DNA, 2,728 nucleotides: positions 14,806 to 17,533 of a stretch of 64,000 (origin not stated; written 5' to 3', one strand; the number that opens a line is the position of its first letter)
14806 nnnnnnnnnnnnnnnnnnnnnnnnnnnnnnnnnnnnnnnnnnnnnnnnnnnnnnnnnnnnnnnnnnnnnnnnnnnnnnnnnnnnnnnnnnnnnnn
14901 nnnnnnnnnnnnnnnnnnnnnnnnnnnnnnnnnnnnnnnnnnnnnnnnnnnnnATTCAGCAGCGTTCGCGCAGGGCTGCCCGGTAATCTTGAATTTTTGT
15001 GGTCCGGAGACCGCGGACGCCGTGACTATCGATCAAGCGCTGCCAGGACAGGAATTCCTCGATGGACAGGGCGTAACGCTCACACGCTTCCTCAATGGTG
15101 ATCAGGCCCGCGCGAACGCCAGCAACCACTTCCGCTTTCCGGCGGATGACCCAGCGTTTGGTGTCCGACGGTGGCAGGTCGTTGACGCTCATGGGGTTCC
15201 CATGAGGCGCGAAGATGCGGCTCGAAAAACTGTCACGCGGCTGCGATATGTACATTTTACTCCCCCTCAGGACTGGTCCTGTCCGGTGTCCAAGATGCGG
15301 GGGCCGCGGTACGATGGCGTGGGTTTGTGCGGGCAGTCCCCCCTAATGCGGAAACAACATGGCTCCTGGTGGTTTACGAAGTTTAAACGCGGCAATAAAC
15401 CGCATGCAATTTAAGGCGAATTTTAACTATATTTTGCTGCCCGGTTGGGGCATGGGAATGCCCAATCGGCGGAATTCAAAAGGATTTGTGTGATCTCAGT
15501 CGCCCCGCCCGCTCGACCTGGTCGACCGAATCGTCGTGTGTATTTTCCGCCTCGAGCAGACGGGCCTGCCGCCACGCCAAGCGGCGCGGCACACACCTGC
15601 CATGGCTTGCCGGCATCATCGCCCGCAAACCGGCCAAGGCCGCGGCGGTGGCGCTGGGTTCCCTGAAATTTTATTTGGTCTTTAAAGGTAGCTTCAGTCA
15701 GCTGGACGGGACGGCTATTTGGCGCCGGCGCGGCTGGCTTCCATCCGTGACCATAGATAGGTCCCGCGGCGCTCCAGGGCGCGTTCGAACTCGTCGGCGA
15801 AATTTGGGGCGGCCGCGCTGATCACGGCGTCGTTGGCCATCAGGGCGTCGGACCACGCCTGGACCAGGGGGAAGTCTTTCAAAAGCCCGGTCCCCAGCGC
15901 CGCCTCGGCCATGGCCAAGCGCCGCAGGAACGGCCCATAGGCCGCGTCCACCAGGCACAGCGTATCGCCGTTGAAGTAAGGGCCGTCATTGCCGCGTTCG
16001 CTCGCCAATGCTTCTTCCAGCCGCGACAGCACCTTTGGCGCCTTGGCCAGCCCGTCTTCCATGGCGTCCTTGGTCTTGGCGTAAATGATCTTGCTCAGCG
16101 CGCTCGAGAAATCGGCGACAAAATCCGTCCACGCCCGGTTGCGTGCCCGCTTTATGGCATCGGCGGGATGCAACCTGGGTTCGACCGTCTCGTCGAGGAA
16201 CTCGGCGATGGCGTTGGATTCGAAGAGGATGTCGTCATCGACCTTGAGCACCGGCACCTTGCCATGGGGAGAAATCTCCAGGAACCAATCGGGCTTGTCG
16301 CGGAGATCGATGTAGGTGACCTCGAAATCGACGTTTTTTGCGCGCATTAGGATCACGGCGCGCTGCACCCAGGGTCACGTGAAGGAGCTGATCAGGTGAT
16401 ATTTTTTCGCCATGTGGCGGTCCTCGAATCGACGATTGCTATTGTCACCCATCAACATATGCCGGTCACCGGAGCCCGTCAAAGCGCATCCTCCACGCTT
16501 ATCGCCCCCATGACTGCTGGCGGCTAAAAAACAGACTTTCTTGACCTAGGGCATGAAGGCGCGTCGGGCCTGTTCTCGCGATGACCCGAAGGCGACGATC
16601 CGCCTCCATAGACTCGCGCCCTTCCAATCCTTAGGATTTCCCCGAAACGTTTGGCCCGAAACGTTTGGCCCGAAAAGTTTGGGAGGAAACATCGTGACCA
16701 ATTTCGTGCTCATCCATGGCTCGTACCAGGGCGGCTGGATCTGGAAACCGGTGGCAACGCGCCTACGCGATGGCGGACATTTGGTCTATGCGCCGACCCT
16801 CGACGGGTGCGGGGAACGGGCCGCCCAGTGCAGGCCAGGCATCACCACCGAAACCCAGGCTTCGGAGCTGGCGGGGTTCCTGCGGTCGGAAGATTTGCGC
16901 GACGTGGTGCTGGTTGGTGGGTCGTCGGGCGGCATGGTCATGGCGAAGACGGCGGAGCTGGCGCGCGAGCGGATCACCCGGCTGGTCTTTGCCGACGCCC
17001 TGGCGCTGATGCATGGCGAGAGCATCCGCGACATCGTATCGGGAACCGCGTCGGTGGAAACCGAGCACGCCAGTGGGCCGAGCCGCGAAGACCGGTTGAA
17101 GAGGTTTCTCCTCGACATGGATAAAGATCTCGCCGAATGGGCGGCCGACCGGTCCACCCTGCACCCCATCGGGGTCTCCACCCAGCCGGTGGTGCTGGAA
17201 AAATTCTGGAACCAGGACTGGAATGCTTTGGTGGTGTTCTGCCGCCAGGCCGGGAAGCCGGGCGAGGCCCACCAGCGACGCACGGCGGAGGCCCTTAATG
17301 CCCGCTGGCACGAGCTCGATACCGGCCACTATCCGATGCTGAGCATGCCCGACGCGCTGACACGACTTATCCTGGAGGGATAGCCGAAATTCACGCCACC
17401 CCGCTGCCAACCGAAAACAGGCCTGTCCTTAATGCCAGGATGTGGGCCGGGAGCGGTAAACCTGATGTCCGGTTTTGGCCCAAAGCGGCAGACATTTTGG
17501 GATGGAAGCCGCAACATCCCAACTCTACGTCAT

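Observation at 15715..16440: GST with in-frame TGA exactly at the catalytic-Cys position: selenocysteine-GST candidate or nonsense pseudogene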

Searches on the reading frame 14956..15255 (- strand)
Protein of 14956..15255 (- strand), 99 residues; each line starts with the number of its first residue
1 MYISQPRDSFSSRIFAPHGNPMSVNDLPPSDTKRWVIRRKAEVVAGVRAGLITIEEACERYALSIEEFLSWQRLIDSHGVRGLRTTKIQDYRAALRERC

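Call 45: search_protein_families(library=pfam, proteins=[window:14956-15255:-], max_evalue=0.00001)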
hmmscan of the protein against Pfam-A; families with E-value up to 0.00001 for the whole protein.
window:14956-15255:- (99 aa): 1 family
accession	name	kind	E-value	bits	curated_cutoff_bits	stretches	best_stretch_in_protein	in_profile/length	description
PF06627.17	DUF1153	-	1e-36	125.3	23.5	1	12-92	7-87/87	Protein of unknown function (DUF1153)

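Call 58: search_protein_families(library=ncbifam, proteins=[window:14956-15255:-], max_evalue=0.001)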
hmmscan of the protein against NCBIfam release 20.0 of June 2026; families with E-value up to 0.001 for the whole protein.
window:14956-15255:- (99 aa): 1 family
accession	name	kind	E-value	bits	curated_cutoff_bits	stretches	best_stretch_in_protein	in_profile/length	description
NF051866.1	CtrAInhibSciP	equivalog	2.8e-38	130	100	1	12-92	10-90/90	CtrA inhibitor SciP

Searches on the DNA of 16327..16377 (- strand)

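Call 51: build_rna_model(alignment_id=A1, structure=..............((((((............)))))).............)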
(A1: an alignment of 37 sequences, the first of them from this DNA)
Model R1 built from alignment A1 (37 sequences, 51 columns); structure: as given.
model positions 51; base pairs 6; branch points 0; effective number of sequences 4.54; information 1.086 bits per position. Calibrated on 0.2 Mb of random sequence (short: E-values are rough).
structure used (alignment columns):
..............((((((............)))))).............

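Call 53: search_with_rna_model(model_id=R1, sources=[window, L008, L009, L018, L030, L037, L038, L040, L041, L049, L070, L081, L083, L092, L084, L085, L086, L087, L001, L006, L044, L033], max_evalue=10)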
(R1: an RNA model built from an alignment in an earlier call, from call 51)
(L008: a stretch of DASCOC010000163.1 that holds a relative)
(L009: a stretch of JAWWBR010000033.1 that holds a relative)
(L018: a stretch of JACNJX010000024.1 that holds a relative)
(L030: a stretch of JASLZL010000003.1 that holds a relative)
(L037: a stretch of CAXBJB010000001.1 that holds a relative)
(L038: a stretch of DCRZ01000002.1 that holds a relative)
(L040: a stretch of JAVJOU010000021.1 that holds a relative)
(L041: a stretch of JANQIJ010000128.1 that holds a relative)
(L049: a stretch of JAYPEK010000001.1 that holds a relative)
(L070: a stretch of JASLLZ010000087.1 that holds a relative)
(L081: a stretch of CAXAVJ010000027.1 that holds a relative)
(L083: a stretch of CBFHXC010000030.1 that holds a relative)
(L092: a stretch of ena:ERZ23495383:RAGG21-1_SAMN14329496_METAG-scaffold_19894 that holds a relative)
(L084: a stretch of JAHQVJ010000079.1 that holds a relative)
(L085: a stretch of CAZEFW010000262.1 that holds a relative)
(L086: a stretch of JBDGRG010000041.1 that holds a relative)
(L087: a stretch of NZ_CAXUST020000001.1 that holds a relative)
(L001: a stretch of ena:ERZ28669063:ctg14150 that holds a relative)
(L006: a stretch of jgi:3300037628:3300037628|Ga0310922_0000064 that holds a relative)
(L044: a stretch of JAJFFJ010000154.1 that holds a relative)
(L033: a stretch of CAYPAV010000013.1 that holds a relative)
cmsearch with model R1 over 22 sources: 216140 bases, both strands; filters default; matches with E-value up to 10: 40.
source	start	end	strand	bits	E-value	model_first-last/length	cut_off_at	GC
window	16327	16377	-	74.6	3.1e-19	1-51/51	no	0.59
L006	9971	10021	+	74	4.6e-19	1-51/51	no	0.57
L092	305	355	+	68.3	2.1e-17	1-51/51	no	0.63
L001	9971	10021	+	68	2.5e-17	1-51/51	no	0.57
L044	3037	3087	+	64.8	2e-16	1-51/51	no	0.57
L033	3037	3087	+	64.5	2.5e-16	1-51/51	no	0.67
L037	3037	3087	+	58.3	1.5e-14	1-51/51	no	0.69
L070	3037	3087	+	55.9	7.3e-14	1-51/51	no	0.65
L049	3037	3087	+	55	1.4e-13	1-51/51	no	0.67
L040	3037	3087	+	53.8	3.1e-13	1-51/51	no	0.71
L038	3037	3087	+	49.7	4.7e-12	1-51/51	no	0.71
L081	3037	3087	+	48.6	9.4e-12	1-51/51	no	0.69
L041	780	830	+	46.1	5.1e-11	1-51/51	no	0.69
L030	3037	3087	+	45.5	7.5e-11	1-51/51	no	0.65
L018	3037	3087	+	39.5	3.9e-09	1-51/51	no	0.61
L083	3037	3087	+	39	5.6e-09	1-51/51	no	0.61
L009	3037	3087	+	38.5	7.9e-09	1-51/51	no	0.73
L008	2557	2607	+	37.1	2e-08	1-51/51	no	0.63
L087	3019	3066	+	15.5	0.034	1-51/51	no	0.69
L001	742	783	-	14.8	0.053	15-50/51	no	0.64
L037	1477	1502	+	10.6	0.83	15-38/51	no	0.65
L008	2253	2286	+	10.6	0.85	1-51/51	no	0.59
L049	5295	5310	-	10.5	0.91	15-38/51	no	0.94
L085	5634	5680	-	10.4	0.99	15-39/51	no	0.72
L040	2193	2238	-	10.2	1.1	1-51/51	no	0.65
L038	5520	5556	-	9.7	1.5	1-51/51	no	0.81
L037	1173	1202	-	9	2.5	16-37/51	no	0.7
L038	5684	5759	-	8.7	3.1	1-51/51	no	0.58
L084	1237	1257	+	8.7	3.1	16-37/51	no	0.71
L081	1175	1204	-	8.1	4.5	16-37/51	no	0.67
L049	3538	3559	-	7.7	6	1-51/51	no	0.5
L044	423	441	-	7.6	6.2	15-46/51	no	0.79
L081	2283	2294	-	7.3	7.6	1-51/51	no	0.67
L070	2786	2797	+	7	9.1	21-32/51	no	0.42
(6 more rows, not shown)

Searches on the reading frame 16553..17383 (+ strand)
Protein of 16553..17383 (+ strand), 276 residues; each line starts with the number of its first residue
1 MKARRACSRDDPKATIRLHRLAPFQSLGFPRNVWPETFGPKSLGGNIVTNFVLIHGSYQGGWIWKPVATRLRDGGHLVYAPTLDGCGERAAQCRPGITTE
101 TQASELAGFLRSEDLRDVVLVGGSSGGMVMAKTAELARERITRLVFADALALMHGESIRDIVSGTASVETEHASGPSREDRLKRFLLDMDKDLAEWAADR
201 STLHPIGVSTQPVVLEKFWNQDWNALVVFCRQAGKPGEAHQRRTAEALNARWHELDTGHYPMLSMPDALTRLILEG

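Call 45: search_protein_families(library=pfam, proteins=[window:16553-17383:+], max_evalue=0.00001)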
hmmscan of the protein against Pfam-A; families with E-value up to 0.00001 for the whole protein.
window:16553-17383:+ (276 aa): 2 families
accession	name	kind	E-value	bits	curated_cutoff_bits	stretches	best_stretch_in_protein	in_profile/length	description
PF12697.13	Abhydrolase_6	-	2.5e-17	64.7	26.3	1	51-269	1-214/217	Alpha/beta hydrolase family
PF00561.26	Abhydrolase_1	-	6.5e-09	36.2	25.8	1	51-190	3-152/245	alpha/beta hydrolase fold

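Call 58: search_protein_families(library=ncbifam, proteins=[window:16553-17383:+], max_evalue=0.001)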
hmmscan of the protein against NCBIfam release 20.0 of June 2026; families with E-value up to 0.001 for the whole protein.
window:16553-17383:+ (276 aa): 8 families
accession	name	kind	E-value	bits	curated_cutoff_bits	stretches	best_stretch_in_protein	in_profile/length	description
NF011457.0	PRK14875.1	equivalog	5.1e-07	29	307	1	48-145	132-227/372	acetoin dehydrogenase dihydrolipoyllysine-residue acetyltransferase subunit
NF050089.1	i_nPHAscl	equivalog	9.2e-07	28.2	300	1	49-149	19-117/288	intracellular short-chain-length polyhydroxyalkanoate depolymerase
NF002938.0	PRK03592.1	equivalog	2.2e-06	27.3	241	1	50-150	32-130/298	haloalkane dehalogenase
NF002043.0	PRK00870.1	subfamily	1.5e-05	24.6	265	1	49-149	47-148/302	haloalkane dehalogenase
NF051488.1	bifunc_PcaDC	exception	1.7e-05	24.1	390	1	63-155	27-117/375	bifunctional 3-oxoadipate enol-lactonase/4-carboxymuconolactone decarboxylase PcaDC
TIGR03056.1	bchO_mg_che_rel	equivalog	3.8e-05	22.8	172.55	1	50-156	30-134/278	alpha/beta fold hydrolase BchO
TIGR02427.1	protocat_pcaD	equivalog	0.00011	21.7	255.85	0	63-152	28-115/251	3-oxoadipate enol-lactonase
TIGR01738.1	bioH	equivalog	0.0004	20.1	206.95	1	48-151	4-100/245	pimeloyl-ACP methyl ester esterase BioH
